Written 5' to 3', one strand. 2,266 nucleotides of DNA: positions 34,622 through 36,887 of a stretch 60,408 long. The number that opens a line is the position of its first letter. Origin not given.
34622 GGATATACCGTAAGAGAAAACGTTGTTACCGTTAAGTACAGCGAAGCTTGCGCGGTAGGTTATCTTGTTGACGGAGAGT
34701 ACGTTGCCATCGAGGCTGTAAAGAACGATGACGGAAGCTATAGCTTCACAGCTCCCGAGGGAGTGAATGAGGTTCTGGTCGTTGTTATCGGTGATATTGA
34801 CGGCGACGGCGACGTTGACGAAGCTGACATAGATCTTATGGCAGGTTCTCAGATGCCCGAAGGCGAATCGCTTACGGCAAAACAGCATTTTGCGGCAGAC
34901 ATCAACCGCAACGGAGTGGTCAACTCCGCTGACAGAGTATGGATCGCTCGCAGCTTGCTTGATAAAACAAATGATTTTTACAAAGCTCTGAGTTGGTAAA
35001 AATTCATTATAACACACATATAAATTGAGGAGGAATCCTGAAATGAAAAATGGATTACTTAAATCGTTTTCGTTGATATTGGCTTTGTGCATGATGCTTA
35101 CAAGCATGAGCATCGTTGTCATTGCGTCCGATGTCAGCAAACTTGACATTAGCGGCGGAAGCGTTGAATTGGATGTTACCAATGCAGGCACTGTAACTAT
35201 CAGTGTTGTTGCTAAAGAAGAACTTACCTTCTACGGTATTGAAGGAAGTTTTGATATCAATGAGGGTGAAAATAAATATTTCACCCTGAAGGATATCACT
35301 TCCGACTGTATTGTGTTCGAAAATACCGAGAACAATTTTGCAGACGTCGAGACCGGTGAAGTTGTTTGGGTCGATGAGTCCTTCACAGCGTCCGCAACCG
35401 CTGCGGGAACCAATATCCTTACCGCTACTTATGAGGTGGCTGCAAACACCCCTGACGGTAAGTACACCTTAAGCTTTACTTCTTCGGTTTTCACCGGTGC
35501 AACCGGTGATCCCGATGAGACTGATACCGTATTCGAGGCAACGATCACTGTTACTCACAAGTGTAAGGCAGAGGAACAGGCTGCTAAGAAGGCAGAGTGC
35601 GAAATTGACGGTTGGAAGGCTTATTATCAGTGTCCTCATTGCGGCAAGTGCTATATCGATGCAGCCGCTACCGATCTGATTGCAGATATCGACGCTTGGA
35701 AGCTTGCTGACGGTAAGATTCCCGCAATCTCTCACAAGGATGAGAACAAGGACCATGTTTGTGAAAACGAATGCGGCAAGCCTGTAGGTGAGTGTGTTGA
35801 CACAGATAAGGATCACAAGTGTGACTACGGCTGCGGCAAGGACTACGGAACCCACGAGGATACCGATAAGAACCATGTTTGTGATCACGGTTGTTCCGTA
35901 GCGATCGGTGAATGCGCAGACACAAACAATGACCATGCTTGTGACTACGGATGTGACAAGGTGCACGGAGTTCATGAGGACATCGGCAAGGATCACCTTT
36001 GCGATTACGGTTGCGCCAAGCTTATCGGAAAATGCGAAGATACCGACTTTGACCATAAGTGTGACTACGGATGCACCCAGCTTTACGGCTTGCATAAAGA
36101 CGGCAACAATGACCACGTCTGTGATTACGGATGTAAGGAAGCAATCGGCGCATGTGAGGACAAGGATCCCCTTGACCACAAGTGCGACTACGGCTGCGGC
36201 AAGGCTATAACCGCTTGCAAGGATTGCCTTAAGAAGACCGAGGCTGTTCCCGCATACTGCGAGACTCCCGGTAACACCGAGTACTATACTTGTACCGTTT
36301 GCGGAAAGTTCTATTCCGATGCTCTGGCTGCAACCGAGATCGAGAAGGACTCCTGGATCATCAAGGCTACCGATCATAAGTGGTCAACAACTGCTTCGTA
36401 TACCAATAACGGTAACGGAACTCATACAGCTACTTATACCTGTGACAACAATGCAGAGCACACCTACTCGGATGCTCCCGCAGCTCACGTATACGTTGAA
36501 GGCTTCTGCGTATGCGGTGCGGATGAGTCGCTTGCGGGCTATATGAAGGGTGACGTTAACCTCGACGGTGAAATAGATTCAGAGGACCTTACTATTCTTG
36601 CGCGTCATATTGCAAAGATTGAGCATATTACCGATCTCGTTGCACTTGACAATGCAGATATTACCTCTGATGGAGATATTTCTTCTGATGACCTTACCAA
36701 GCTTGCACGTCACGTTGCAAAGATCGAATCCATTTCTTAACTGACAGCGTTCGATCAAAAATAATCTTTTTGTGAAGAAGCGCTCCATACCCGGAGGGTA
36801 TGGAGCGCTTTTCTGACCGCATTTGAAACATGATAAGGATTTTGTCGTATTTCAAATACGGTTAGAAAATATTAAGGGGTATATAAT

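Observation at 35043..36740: Cohesin-like plus dockerin adaptor carrying a novel-looking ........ 20-aa repeat stalk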

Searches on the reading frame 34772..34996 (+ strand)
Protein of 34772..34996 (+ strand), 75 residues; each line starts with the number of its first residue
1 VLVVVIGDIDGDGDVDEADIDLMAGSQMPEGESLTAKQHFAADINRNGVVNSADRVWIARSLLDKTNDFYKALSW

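Call 51: search_solved_structures(query=window:34772-34996:+, max_evalue=1, show_alignments=2)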
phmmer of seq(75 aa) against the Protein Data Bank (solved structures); distinct sequences matched with E-value up to 1: 28.
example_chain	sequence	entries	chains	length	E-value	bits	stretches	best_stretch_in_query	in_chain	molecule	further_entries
8x39_A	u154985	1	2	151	7.5e-13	51.7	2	4-65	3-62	Serine protease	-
8x3a_A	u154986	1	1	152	7.7e-13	51.7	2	4-65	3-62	Serine protease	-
2ccl_B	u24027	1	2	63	1.3e-06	31.9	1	4-63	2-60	ENDO-1,4-BETA-XYLANASE Y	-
1ohz_B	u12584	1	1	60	2e-05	28.2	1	6-63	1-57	ENDO-1,4-BETA-XYLANASE Y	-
5lxv_B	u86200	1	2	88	7.6e-05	26.3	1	4-58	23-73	Carbohydrate-binding protein WP_009985128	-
4fl4_A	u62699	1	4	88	0.0004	24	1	6-63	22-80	Glycoside hydrolase family 9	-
2y3n_B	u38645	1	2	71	0.00043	23.9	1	3-61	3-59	CELLULOSOMAL FAMILY-48 PROCESSIVE GLYCOSIDE HYDROLASE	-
3ul4_B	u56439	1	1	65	0.0005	23.7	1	2-63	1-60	Cellulosome enzyme, dockerin type I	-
8zvk_A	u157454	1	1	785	0.00092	22.9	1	5-67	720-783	AaBgIC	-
4cj0_A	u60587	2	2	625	0.0015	22.2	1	4-63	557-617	ENDOGLUCANASE D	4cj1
1clc_A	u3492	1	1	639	0.0016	22.2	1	4-63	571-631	ENDOGLUCANASE CELD; EC: 3.2.1.4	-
6kg9_A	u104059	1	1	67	0.005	20.6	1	4-64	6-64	And cellulose-binding endoglucanase family 9 CelL ortholog dockerin domain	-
2yik_A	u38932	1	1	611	0.0061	20.3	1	4-63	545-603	ENDOGLUCANASE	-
4dh2_B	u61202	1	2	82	0.01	19.6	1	4-71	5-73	Dockerin type 1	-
6kge_D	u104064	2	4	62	0.013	19.2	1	5-60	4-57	And cellulose-binding endoglucanase family 9 CelL ortholog dockerin domain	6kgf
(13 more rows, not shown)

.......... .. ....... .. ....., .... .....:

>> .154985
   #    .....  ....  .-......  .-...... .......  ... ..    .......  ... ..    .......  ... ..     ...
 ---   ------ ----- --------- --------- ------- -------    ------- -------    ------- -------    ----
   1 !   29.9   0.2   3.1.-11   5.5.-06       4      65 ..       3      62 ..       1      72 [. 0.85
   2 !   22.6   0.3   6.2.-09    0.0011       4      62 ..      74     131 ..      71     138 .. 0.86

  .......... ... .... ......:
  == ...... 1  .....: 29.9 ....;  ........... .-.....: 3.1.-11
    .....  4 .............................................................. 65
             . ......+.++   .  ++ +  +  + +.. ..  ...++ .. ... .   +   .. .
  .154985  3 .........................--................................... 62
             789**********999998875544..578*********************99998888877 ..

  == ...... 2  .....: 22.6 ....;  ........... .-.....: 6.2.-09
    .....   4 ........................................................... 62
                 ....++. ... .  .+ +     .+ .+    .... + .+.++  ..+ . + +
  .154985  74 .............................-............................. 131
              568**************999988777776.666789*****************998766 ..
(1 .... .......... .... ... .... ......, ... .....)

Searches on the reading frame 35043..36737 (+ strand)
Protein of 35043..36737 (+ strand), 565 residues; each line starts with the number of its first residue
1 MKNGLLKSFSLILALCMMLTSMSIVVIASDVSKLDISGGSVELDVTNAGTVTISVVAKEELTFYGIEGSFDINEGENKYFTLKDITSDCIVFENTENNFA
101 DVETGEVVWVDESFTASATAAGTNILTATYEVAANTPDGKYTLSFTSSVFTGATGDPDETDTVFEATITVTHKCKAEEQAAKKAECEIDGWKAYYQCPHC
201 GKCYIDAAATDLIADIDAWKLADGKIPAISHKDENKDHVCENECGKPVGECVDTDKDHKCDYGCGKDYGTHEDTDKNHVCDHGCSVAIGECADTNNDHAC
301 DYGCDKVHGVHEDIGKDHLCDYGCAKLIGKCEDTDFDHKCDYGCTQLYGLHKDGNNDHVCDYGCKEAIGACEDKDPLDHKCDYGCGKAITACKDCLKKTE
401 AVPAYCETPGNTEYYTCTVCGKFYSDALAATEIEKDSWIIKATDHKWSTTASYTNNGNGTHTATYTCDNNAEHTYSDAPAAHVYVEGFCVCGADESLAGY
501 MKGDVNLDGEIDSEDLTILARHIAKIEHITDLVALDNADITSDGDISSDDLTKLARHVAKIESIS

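Call 3: search_protein_families(library=pfam, proteins=[window:35043-36737:+], max_evalue=0.1)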
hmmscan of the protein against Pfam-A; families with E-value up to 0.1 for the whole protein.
window:35043-36737:+ (565 aa): 2 families
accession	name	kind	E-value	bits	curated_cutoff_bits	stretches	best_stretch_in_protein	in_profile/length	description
PF00404.24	Dockerin_1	-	6.7e-09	36.3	22.9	1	502-558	1-56/57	Dockerin type I domain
PF00963.24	Cohesin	-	0.033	14.8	24.1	1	50-170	15-137/139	Cohesin domain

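Call 4: search_protein_families(library=ncbifam, proteins=[window:35043-36737:+], max_evalue=0.1)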
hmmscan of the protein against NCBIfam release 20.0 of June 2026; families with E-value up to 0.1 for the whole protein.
window:35043-36737:+ (565 aa): 1 family
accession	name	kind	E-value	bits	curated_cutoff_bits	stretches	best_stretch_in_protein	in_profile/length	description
NF049990.1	CellobisidaseCelK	equivalog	2.4e-09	35.9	1700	1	492-561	819-885/889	cellulose 1,4-beta-cellobiosidase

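Call 9: find_homologous_proteins(query=window:35043-36737:+, max_evalue=0.001)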
Query window:35043-36737:+ (565 aa): 148 proteins with E <= 0.001 among 8000 candidates; the best 120 are listed.
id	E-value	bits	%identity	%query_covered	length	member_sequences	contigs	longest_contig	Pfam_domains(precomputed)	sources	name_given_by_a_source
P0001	0.0e+0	1302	100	100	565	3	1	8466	PF00404.25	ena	-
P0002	3.4e-224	764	46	100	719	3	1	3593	PF00404.25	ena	-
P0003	4.9e-220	750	53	78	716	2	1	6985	PF00404.25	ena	-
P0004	5.7e-193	661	57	28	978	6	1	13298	-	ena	-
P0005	1.1e-157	544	76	41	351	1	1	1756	PF00404.25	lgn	-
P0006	1.5e-119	418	59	27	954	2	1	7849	-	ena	-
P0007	7.0e-109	383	60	28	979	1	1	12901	-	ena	-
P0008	6.0e-100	354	60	30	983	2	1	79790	-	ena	-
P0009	3.9e-97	344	64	28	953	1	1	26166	-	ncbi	-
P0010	1.2e-94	336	46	39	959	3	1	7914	PF13385.14,PF02368.25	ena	-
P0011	3.1e-83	298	62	28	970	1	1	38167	PF09479.17,PF13306.13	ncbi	-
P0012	8.0e-83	297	48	41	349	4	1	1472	PF00404.25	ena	-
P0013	4.0e-81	292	50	30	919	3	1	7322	-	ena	-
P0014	2.0e-73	266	58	28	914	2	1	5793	-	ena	-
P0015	9.2e-66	241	57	30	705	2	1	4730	-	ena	-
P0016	2.0e-65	240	44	36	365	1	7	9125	PF00404.25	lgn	-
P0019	1.9e-61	227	56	29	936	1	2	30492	PF18889.7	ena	-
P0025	9.3e-49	185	30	69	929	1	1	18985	PF00963.25,PF04122.18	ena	-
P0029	3.8e-47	179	35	99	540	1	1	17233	PF00404.25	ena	-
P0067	2.7e-21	94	27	40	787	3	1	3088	PF09479.17,PF00395.26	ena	-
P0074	1.4e-19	88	32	52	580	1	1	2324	-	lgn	-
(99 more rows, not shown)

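Call 46: search_protein_families(library=pfam, proteins=[P0025, P0074, P0004, P0011, P0019], max_evalue=0.05)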
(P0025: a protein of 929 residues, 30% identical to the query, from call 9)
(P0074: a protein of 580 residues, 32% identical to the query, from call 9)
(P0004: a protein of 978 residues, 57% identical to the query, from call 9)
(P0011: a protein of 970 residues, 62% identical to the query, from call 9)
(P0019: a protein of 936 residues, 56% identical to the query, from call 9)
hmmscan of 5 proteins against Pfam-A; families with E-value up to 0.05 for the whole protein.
P0025 (929 aa): 2 families
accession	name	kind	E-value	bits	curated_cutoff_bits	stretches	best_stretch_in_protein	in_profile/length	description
PF04122.17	CW_binding_2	-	2.7e-43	146.8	24.9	3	618-718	1-73/73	Cell wall binding domain 2 (CWB2)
PF00963.24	Cohesin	-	7.6e-11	42.8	24.1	1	29-147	2-119/139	Cohesin domain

P0074 (580 aa): 1 family
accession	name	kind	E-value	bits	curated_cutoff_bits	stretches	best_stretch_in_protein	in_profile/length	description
PF01473.26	Choline_bind_1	-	0.0053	17.5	20.5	1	344-361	2-19/19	Putative cell wall binding repeat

P0004 (978 aa): 1 family
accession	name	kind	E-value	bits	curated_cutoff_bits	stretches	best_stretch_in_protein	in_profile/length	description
PF18998.6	Flg_new_2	-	0.034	14.6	23.6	0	562-632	9-71/73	Divergent InlB B-repeat domain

P0011 (970 aa): 3 families
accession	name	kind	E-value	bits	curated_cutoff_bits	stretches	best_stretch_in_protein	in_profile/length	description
PF13306.12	LRR_5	-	9.3e-22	77.7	27.7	1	87-190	12-113/127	BspA type Leucine rich repeat region (6 copies)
PF09479.16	Flg_new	-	1.2e-10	41.7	27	1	273-340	1-65/65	Listeria-Bacteroides repeat domain (List_Bact_rpt)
PF13648.12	Lipocalin_4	-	0.012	16.9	22.4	0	25-73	37-85/89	Lipocalin-like domain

P0019 (936 aa): 1 family
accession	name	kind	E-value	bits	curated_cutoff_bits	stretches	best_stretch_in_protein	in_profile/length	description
PF18889.6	Beta_helix_3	-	1.4e-13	51.1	27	4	309-330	1-19/20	Beta helix repeat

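Call 54: find_encoding_contigs(protein=P0029, flank=8000, max_places=2)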
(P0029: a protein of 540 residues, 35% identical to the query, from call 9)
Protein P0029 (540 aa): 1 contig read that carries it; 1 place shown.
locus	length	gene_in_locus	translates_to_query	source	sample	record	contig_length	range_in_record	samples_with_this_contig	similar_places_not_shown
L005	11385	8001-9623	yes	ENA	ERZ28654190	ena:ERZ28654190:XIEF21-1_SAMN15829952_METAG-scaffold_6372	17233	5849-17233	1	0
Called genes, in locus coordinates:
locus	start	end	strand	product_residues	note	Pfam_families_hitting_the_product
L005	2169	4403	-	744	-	-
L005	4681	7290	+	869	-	PF13306:LRR_5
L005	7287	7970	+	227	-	PF00404:Dockerin_1 (weak)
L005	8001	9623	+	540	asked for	PF00404:Dockerin_1 (weak)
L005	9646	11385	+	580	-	?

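Call 55: find_encoding_contigs(protein=P0016, flank=8000, max_places=2)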
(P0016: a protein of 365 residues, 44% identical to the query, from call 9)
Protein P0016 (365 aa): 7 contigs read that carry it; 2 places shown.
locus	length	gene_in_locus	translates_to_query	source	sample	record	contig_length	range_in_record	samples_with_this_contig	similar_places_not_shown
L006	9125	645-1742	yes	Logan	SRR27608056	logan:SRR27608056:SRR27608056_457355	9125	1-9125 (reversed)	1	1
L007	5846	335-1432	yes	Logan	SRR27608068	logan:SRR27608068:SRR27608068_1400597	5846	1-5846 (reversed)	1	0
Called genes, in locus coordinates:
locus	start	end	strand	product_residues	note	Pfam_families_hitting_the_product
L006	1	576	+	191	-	?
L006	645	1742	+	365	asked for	PF00404:Dockerin_1 (weak)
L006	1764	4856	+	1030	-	-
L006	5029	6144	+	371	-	PF04230:PS_pyruv_trans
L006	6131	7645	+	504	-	-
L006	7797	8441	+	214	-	PF08942:DUF1919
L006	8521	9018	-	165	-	-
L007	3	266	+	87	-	?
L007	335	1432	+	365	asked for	PF00404:Dockerin_1 (weak)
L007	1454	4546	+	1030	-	-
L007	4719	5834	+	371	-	PF04230:PS_pyruv_trans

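Call 63: find_encoding_contigs(protein=P0003, flank=6000, max_places=2)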
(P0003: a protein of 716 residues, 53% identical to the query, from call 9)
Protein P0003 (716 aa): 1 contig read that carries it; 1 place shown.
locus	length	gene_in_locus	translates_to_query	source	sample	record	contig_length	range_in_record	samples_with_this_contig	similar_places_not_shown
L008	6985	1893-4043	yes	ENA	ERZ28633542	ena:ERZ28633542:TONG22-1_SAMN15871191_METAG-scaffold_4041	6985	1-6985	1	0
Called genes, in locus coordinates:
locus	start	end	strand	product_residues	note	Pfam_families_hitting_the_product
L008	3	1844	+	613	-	?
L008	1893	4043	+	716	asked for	PF00404:Dockerin_1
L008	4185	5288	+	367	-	PF04230:PS_pyruv_trans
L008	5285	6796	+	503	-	-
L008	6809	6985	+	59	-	?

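Call 64: find_encoding_contigs(protein=P0025, flank=10000, max_places=2)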
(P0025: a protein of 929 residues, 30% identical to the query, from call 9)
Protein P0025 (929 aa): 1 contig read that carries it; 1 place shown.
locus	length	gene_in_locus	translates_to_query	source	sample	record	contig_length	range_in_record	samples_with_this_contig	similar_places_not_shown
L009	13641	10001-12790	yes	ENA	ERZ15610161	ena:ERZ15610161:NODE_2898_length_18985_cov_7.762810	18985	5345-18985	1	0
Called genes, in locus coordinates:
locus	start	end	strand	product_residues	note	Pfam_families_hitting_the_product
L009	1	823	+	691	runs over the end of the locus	PF13616:Rotamase_3, PF00639:Rotamase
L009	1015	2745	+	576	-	PF00501:AMP-binding, PF13193:AMP-binding_C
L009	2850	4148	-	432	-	PF00404:Dockerin_1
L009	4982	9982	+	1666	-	PF00404:Dockerin_1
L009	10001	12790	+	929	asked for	PF00963:Cohesin, PF04122:CW_binding_2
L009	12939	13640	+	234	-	?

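Call 66: search_protein_families(library=pfam, proteins=[L005:9646-11385:+, L006:1764-4853:+, L005:7287-7967:+, L006:1-573:+, L008:3-1841:+, L009:4982-9979:+], max_evalue=0.05)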
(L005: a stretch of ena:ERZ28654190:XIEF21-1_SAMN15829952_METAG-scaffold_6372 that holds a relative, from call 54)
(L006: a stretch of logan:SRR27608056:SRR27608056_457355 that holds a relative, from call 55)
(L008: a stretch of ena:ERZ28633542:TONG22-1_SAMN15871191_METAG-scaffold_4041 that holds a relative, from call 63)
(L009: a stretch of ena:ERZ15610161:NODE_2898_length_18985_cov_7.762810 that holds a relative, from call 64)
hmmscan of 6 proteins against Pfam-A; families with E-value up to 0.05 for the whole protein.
L005:9646-11385:+ (580 aa): 4 families
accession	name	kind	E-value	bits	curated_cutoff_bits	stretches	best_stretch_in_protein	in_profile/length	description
PF09479.16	Flg_new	-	6e-10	39.5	27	1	335-409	1-65/65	Listeria-Bacteroides repeat domain (List_Bact_rpt)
PF01473.26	Choline_bind_1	-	0.0017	19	20.5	1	462-472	2-12/19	Putative cell wall binding repeat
PF02927.20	CelD_N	-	0.004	18.3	24.6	0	124-170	5-52/86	Cellulase N-terminal ig-like domain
PF19079.5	CFSR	-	0.045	14.4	27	1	421-433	11-23/49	Collagen-flanked surface repeat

L006:1764-4853:+ (1030 aa): 2 families
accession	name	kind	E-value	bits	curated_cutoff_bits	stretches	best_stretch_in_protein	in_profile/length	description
PF19127.6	Choline_bind_3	-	0.00025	21.4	27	0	639-675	2-38/47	Choline-binding repeat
PF01473.26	Choline_bind_1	-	0.029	15.2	20.5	1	661-673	2-14/19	Putative cell wall binding repeat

L005:7287-7967:+ (227 aa): 2 families
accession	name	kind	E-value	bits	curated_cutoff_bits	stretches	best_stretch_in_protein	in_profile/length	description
PF00404.24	Dockerin_1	-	1.4e-07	32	22.9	1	150-209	2-56/57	Dockerin type I domain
PF13517.12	FG-GAP_3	-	0.035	15.1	26.9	0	127-159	23-58/61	FG-GAP-like repeat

L006:1-573:+ (191 aa): 1 family
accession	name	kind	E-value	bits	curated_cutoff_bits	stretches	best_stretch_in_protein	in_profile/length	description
PF00404.24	Dockerin_1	-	5.2e-05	23.8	22.9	1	129-180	2-52/57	Dockerin type I domain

L008:3-1841:+ (613 aa): 9 families
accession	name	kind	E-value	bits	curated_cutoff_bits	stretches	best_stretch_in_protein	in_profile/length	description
PF00404.24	Dockerin_1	-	7e-12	45.8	22.9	1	544-600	2-57/57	Dockerin type I domain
PF02892.21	zf-BED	-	9.1e-10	38.9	20.6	0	185-203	14-32/44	BED zinc finger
PF13240.11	Zn_Ribbon_1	-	1.3e-06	28.4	25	0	277-289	11-23/23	zinc-ribbon domain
PF24157.1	DUF7408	-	3.6e-05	24.3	27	0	166-216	21-70/174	Domain of unknown function (DUF7408)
PF12773.13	DZR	-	4e-05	24.1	27.3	0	111-159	9-36/45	Double zinc ribbon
PF00086.23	Thyroglobulin_1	-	7.1e-05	22.6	20.6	0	308-325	19-36/67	Thyroglobulin type-1 repeat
PF00130.28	C1_1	-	7.7e-05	22.9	26.5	0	321-373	7-36/53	Phorbol esters/diacylglycerol binding domain (C1 domain)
PF14803.11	Zn_ribbon_Nudix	-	0.00031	21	25.6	0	327-341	2-16/34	Nudix N-terminal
PF21575.2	DsbA_N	-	0.018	15.4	27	0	175-189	32-46/61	DsbA, N-terminal domain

L009:4982-9979:+ (1666 aa): 3 families
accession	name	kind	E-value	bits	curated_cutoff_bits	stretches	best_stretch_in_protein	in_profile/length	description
PF00404.24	Dockerin_1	-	3.9e-09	37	22.9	1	1601-1651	2-52/57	Dockerin type I domain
PF13472.12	Lipase_GDSL_2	-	0.0012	19.8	32.9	0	1304-1490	4-115/178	GDSL-like Lipase/Acylhydrolase family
PF00657.28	Lipase_GDSL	-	0.011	16.3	23.6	0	1312-1375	14-90/208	GDSL-like Lipase/Acylhydrolase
